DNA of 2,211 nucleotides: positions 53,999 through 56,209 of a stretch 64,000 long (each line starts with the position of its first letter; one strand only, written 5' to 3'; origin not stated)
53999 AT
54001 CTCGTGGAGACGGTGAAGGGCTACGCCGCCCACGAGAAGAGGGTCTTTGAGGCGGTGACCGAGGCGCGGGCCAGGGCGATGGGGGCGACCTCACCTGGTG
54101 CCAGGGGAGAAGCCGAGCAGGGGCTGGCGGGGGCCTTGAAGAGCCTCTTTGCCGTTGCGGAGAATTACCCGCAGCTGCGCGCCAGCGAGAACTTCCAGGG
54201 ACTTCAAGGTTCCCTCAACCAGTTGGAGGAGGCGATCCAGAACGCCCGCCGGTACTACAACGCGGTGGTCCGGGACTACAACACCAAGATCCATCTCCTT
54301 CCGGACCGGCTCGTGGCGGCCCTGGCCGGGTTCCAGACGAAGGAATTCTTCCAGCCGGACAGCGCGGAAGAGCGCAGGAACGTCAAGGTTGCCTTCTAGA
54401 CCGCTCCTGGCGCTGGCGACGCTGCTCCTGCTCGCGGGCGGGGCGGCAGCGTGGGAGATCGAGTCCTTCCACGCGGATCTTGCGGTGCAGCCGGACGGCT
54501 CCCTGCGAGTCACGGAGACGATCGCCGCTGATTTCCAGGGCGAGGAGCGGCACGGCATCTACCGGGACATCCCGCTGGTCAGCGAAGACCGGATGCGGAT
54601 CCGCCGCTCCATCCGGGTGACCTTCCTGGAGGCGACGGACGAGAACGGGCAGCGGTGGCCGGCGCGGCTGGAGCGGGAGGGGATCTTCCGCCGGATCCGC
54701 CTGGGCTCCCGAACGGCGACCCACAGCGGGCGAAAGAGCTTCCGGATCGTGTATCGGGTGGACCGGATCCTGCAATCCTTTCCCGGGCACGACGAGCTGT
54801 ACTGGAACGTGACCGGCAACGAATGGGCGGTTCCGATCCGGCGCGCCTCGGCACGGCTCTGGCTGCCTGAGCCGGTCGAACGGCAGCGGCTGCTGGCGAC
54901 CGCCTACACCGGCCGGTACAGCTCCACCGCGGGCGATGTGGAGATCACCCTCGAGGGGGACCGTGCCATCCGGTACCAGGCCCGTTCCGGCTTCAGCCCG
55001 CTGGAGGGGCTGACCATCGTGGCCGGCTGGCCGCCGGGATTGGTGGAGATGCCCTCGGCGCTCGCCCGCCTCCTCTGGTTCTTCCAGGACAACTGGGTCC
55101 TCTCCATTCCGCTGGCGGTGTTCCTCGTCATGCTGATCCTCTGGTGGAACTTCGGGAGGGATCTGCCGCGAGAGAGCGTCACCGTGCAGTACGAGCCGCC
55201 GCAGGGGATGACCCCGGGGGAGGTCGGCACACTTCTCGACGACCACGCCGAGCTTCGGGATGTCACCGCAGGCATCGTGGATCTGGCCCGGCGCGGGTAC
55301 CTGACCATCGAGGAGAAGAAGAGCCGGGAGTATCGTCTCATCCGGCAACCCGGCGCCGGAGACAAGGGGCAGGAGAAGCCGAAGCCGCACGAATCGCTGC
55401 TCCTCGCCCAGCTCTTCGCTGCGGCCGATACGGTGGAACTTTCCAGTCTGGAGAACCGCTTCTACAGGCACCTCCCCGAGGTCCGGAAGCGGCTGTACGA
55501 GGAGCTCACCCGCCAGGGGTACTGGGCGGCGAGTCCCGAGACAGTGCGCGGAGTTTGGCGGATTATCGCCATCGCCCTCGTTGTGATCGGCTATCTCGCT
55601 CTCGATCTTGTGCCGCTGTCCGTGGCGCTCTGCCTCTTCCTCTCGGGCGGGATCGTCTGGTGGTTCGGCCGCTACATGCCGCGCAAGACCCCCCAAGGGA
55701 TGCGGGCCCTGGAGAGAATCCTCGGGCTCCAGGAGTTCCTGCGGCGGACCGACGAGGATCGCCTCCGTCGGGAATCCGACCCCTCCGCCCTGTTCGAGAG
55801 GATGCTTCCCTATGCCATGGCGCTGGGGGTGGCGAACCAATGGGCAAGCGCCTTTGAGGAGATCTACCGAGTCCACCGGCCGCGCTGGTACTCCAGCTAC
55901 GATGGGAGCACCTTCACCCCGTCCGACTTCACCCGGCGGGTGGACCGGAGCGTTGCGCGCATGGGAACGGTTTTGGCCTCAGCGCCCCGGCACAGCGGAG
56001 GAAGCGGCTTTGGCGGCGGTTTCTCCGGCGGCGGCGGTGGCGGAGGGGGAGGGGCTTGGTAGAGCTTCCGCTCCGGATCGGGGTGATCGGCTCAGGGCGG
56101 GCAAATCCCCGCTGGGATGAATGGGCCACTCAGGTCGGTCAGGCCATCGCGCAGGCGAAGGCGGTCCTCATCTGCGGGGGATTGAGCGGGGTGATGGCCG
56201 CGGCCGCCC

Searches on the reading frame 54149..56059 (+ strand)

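Call 40: search_protein_families(library=ncbifam, proteins=[window:54149-56059:+], max_evalue=0.00001)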
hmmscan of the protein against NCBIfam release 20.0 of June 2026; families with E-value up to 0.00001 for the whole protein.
window:54149-56059:+ (637 aa): 1 family
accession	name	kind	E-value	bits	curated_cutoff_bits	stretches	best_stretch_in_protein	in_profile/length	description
TIGR04222.1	near_uncomplex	domain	1.6e-06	28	43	1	322-524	5-200/229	TIGR04222 domain-containing membrane protein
